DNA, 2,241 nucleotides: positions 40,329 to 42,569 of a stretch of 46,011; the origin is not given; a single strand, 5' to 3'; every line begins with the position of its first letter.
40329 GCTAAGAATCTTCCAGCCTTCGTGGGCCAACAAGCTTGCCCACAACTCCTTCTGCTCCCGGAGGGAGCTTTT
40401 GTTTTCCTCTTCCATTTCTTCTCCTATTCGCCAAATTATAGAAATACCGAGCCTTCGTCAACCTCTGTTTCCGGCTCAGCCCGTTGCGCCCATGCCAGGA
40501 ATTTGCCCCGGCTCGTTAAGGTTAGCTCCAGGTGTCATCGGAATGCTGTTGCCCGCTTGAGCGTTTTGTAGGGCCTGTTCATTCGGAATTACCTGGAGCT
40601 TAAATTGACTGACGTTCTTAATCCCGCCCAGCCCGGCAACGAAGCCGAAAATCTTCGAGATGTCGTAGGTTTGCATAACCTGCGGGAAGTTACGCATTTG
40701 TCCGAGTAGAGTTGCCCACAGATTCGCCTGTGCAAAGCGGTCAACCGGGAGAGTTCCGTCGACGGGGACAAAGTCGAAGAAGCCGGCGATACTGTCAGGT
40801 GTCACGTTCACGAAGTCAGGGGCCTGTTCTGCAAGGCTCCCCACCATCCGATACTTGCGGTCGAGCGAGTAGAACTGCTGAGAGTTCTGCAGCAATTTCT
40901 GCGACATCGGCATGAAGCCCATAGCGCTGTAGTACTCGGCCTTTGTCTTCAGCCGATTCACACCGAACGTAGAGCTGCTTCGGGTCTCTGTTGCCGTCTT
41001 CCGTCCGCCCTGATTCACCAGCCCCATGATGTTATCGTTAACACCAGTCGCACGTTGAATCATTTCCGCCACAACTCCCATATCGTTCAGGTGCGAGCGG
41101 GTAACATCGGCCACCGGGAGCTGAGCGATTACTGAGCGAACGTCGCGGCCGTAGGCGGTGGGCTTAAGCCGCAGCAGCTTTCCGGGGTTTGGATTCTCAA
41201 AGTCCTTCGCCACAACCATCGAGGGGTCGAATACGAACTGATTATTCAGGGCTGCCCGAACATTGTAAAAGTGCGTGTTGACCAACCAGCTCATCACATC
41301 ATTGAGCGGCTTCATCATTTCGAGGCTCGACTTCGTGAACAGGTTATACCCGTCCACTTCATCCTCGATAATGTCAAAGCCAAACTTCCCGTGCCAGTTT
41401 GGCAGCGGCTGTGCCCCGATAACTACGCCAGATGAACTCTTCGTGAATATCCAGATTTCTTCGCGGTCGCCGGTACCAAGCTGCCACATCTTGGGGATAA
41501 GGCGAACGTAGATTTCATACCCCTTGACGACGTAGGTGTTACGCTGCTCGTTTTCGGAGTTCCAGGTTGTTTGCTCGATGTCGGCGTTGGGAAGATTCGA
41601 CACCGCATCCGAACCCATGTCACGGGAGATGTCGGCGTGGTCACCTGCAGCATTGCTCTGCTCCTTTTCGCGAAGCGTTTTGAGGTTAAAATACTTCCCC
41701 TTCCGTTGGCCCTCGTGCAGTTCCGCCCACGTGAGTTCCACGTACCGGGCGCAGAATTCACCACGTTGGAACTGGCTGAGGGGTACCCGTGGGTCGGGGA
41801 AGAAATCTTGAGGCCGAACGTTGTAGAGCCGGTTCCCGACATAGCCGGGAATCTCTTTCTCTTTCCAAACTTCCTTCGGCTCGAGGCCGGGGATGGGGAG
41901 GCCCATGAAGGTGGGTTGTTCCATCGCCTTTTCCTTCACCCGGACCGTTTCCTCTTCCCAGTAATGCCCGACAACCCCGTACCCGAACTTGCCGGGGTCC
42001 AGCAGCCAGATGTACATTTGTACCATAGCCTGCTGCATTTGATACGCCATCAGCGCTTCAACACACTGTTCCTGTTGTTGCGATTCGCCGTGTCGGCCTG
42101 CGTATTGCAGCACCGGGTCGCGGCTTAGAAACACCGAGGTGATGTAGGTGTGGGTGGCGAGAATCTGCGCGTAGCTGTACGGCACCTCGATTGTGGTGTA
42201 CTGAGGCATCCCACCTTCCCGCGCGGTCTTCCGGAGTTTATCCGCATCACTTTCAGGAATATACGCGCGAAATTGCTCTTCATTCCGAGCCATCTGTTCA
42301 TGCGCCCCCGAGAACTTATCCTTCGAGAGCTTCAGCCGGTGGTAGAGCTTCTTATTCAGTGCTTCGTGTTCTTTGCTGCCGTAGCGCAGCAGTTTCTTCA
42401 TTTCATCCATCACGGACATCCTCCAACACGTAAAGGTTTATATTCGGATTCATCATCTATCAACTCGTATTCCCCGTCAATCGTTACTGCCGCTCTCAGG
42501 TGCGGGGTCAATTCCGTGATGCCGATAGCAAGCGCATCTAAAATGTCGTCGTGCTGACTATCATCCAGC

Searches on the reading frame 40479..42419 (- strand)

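Call 10: search_protein_families(library=phrogs, proteins=[window:40479-42419:-], max_evalue=0.001)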
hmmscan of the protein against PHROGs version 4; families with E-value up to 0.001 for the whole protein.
window:40479-42419:- (647 aa): 3 families
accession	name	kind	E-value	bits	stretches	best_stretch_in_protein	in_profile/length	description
phrog_332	-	connector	2.6e-22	79.9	1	61-622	45-521/560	head-tail adaptor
phrog_1216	-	head and packaging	6e-15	55.8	1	217-617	231-605/714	portal protein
phrog_15554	-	head and packaging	3.5e-10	39.6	1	296-613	307-624/666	portal protein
